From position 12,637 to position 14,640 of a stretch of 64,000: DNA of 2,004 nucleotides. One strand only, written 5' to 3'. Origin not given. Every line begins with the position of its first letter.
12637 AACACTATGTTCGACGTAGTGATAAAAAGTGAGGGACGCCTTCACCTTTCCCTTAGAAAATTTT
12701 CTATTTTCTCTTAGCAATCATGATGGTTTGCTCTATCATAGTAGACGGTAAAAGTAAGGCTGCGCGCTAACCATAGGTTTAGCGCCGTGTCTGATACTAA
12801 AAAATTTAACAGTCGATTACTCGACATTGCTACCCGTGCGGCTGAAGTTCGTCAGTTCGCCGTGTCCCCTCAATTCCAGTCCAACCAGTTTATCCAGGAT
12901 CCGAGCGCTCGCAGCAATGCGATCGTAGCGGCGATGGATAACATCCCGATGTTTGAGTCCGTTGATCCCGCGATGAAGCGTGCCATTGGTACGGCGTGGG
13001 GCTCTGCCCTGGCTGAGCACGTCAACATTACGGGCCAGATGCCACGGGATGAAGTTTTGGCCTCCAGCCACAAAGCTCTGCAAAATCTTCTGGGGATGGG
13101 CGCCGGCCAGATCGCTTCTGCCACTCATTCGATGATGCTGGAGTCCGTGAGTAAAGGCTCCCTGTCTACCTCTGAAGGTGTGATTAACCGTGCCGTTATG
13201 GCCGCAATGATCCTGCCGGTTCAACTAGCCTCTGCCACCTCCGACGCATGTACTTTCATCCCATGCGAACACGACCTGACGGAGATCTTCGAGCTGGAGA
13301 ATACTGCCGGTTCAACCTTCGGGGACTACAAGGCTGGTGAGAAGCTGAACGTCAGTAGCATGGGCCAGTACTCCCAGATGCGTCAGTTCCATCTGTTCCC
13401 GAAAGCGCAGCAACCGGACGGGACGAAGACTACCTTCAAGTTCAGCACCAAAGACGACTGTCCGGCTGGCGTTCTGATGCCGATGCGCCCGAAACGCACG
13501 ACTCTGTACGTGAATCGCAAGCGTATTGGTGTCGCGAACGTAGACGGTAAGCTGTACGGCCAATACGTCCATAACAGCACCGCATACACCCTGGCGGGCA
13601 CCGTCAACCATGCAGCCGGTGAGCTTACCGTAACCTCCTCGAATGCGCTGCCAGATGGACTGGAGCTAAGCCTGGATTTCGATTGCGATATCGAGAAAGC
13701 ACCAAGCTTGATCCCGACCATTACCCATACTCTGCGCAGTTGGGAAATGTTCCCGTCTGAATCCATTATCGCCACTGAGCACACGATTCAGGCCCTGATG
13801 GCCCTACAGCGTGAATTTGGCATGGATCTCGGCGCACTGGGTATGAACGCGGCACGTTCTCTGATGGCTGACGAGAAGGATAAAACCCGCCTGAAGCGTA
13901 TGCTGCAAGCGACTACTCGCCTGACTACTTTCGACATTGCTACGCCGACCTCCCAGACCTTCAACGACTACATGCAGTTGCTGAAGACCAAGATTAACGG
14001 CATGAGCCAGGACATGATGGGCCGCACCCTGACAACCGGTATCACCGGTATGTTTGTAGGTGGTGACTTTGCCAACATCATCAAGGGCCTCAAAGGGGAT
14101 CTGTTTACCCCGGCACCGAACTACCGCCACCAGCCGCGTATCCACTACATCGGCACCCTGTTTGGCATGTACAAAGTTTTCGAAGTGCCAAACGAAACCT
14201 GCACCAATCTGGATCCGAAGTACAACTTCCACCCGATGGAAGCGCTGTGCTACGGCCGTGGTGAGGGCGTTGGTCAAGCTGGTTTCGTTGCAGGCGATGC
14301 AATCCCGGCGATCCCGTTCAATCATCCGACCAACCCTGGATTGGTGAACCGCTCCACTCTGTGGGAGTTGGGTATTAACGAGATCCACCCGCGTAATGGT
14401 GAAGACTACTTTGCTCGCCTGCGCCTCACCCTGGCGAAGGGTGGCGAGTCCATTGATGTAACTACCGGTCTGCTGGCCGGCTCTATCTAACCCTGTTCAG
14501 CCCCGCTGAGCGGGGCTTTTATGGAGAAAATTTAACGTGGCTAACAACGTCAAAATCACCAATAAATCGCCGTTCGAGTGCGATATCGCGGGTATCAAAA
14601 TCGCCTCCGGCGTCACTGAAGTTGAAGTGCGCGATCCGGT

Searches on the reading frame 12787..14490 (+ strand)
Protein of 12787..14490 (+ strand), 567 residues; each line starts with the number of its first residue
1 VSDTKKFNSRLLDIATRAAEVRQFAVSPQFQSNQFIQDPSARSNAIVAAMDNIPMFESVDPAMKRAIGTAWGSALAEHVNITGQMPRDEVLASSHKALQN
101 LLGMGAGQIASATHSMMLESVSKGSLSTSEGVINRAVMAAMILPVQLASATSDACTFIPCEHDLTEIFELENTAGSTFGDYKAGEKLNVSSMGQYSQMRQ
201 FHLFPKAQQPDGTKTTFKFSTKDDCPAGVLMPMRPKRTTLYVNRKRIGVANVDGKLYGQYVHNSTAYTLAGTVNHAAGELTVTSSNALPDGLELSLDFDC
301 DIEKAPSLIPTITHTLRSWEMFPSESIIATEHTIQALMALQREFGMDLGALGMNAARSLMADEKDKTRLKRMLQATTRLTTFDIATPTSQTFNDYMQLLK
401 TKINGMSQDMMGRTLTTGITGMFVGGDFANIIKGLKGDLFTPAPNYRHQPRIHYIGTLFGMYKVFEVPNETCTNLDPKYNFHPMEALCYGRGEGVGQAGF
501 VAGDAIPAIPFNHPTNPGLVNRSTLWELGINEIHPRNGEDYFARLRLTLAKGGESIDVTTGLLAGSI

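Call 10: search_protein_families(library=pfam, proteins=[window:12787-14490:+], max_evalue=0.001)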
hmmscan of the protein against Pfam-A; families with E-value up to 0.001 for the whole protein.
window:12787-14490:+ (567 aa): 0 families

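Call 81: search_dna_similar(query=window:12787-14490:+, collection=phages, mode=protein, max_rows=25, rows=spread)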
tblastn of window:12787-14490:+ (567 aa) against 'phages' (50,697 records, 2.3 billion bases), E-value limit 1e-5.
Records with a match: 26; places in all: 26; records where one place covers at least 80% of the query: 23.
Best place of each record, by identity: <60% 26.
By first word of the organism name: Escherichia 17; Enterobacteria 3; Salmonella 3; Cronobacter 1; Punavirus 1; Xanthomonas 1.
By host as written in the record: Escherichia coli 9; - 6; Escherichia sp. STEC O157 2; Salmonella enterica subsp. enterica serovar Indiana J46 2; Escherichia coli C600 2; Cronobacter sakazakii ATCC 29544 1; Escherichia coli strain MG1655 Z1 1; Escherichia coli MC1061 1; and 2 more.
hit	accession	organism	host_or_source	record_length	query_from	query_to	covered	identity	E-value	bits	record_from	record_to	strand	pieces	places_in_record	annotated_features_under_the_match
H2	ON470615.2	Escherichia phage vB_EcoM-673R5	Escherichia coli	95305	1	561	99%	42.4%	1e-140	456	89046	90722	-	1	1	hypothetical protein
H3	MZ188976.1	Cronobacter phage JK004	Cronobacter sakazakii ATCC 29544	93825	1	561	99%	42.3%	5e-137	445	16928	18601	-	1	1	hypothetical protein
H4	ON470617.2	Escherichia phage vB_EcoM-813R1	Escherichia coli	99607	1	561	99%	42.3%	5e-119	453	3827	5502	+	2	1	hypothetical protein (x2)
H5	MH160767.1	Escherichia phage vB_EcoM-Ro157c2YLVW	Escherichia sp. STEC O157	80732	1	553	98%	42.6%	6e-137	445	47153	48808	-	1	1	hypothetical protein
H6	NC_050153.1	Escherichia phage vB_EcoM-Ro157c2YLVW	Escherichia sp. STEC O157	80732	1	553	98%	42.6%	6e-137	445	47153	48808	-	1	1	hypothetical protein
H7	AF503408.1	Enterobacteria phage P7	-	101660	1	553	98%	42.4%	2e-136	443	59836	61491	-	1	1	upf57.5: Upf57.5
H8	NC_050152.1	Enterobacteria phage P7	-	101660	1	553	98%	42.4%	2e-136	443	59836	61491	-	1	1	upf57.5: Upf57.5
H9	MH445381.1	Escherichia phage P1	Escherichia coli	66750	1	553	98%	42.4%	2e-136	443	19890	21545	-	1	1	mobile element protein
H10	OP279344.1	Escherichia phage P1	Escherichia coli strain MG1655 Z1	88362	1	553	98%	42.4%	2e-136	443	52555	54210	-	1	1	hypothetical protein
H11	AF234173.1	Escherichia phage P1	-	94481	1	553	98%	42.4%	2e-136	443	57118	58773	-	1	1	23: gp23 | 100 pct identical (0 gaps) to region of repA and par genes of P1 ... | 99 pct identical (10 gaps) to fragment of P1 sequence deposited as ... | 99 pct identical (4 gaps) to fragment of P1 sequence deposited as ... | 99 pct identical (4 gaps) to par region of P1 in P1 based vector ...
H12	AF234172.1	Escherichia phage P1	-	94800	1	553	98%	42.4%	2e-136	443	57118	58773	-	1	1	23: gp23 | 100 pct identical (0 gaps) to region of repA and par genes of P1 ... | 99 pct identical (10 gaps) to fragment of P1 sequence deposited as ... | 99 pct identical (4 gaps) to fragment of P1 sequence deposited as ... | 99 pct identical (4 gaps) to par region of P1 in P1 based vector ...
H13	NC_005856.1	Escherichia phage P1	Escherichia coli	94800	1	553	98%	42.4%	2e-136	443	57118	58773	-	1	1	23: gp23 | 100 pct identical (0 gaps) to region of repA and par genes of P1 ... | 99 pct identical (10 gaps) to fragment of P1 sequence deposited as ... | 99 pct identical (4 gaps) to fragment of P1 sequence deposited as ... | 99 pct identical (4 gaps) to par region of P1 in P1 based vector ...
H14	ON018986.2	Escherichia phage JL22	Escherichia coli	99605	1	553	98%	42.4%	2e-136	443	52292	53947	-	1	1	mcp: major capsid protein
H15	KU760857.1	Salmonella phage SJ46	Salmonella enterica subsp. enterica ...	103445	1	553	98%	42.4%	2e-136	443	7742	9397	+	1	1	putative baseplate protein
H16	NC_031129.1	Salmonella phage SJ46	Salmonella enterica subsp. enterica ...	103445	1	553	98%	42.4%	2e-136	443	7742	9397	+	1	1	putative baseplate protein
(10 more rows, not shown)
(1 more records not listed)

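Call 82: get_annotated_region(hit=H13, flank=9000)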
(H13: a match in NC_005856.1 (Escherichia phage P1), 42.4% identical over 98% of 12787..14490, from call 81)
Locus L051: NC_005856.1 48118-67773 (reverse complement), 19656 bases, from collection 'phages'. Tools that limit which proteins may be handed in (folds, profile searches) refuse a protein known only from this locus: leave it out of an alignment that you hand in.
description: Enterobacteria phage P1, complete genome.
organism: Escherichia phage P1 (NCBI taxid 2886926)
taxonomy: Viruses; Duplodnaviria; Heunggongvirae; Uroviricota; Caudoviricetes; Punavirus; Punavirus P1
host: Escherichia coli; source: -; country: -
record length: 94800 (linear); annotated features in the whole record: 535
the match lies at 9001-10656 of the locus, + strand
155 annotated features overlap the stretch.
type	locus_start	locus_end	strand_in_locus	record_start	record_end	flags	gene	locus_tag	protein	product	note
CDS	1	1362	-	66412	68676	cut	dmt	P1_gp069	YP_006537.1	DNA methyltransferase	bifunctional DNA methyltransferase; methylates DNA at N6 adenine in GATC sequences and perhaps at C5 cytosine in ...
CDS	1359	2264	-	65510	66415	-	hrdC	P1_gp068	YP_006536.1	exonuclease recombination-associated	hypothetical recombination associated protein of RdgC family; possibly involved in replication, recombination or/and ...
CDS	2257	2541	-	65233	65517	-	uhr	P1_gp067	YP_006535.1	nucleoside triphosphate pyrophosphohydrolase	unknown protein function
misc_feature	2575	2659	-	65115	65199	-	-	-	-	-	100 pct identical (0 gaps) to fragment of P1 sequence deposited as locus PP1OP68A in GenBank Accession Number M25413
regulatory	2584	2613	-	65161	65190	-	-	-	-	promoter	sigma 70 promoter Pdmt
regulatory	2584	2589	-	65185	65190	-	-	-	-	minus_10_signal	Pdmt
regulatory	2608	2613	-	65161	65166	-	-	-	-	minus_35_signal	Pdmt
protein_bind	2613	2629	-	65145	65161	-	-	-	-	phage repressor C1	monovalent C1-controlled operator Odmt; corresponds to former Op68; 100 pct identical to Op68 at nt 41..57 of P1 ...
CDS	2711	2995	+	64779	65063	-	upfC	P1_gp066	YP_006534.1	PAAR motif of membran proteins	unknown protein function; region of aa 10-93 31 pct identical to region of aa 10-96 of phage T4 product of ORF5.4 ...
CDS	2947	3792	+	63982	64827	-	upfB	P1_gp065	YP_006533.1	UpfB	unknown protein function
regulatory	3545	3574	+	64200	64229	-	-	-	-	promoter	predicted sigma 70 promoter P2ppfA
regulatory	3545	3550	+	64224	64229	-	-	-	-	minus_35_signal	P2ppfA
regulatory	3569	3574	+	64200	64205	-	-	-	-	minus_10_signal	P2ppfA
misc_feature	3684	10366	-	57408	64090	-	-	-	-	-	100 pct identical (0 gaps) to region of repA and par genes of P1 contained in P1 based cloning vector pPAC4 [GenBank ...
misc_feature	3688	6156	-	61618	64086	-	-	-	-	-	99 pct identical (4 gaps) to repA region of P1 in P1 based vector pYLTAC7 [GenBank Accession Number AB020028] at nt ...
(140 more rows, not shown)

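Call 85: search_protein_families(library=pfam, proteins=[window:12787-14490:+], max_evalue=0.01)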
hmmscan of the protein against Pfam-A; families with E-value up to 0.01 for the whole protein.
window:12787-14490:+ (567 aa): 0 families

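Call 118: find_homologous_proteins(query=L051:16203-17048:-, max_evalue=0.00001)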
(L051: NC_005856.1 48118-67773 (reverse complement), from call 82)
Query L051:16203-17048:- (281 aa): 13 proteins with E <= 0.00001 among 2444 candidates.
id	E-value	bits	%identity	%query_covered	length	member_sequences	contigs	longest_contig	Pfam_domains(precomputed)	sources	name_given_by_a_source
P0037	9.2e-176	600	97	100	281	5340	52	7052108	PF26868.1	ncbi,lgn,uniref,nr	ncbi:Replication protein repL [Escherichia coli]|uniref:MarR family transcriptional regulator n=1 Ta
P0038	4.9e-143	493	84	100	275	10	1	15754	PF26868.1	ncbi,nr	ncbi:Replication protein repL [Escherichia coli]|nr:Replication protein repL [Escherichia coli]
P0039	1.6e-98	347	97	59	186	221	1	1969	PF26868.1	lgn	-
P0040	4.4e-79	284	91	53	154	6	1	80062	PF26868.1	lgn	-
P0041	1.1e-76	276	90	52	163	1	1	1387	PF26868.1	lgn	-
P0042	2.0e-68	249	49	94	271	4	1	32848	PF26868.1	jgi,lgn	-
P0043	7.6e-66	240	48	94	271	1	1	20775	PF26868.1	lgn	-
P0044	2.0e-65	239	50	90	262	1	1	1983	PF26868.1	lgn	-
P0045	1.8e-64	236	48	93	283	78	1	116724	PF26868.1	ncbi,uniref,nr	ncbi:Replication protein repL [Enterobacter asburiae]|uniref:Replication protein repL n=1 Tax=Entero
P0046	8.3e-64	234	47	95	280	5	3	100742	PF26868.1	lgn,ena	-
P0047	1.5e-63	233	49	90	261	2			PF26868.1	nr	nr:Replication protein repL [Enterobacter cloacae]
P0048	2.6e-63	232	50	88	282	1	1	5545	PF26868.1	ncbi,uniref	ncbi:Replication protein repL [Enterobacter pseudoroggenkampii]|uniref:Replication protein repL n=1 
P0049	2.6e-55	206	46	93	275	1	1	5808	PF26868.1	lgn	-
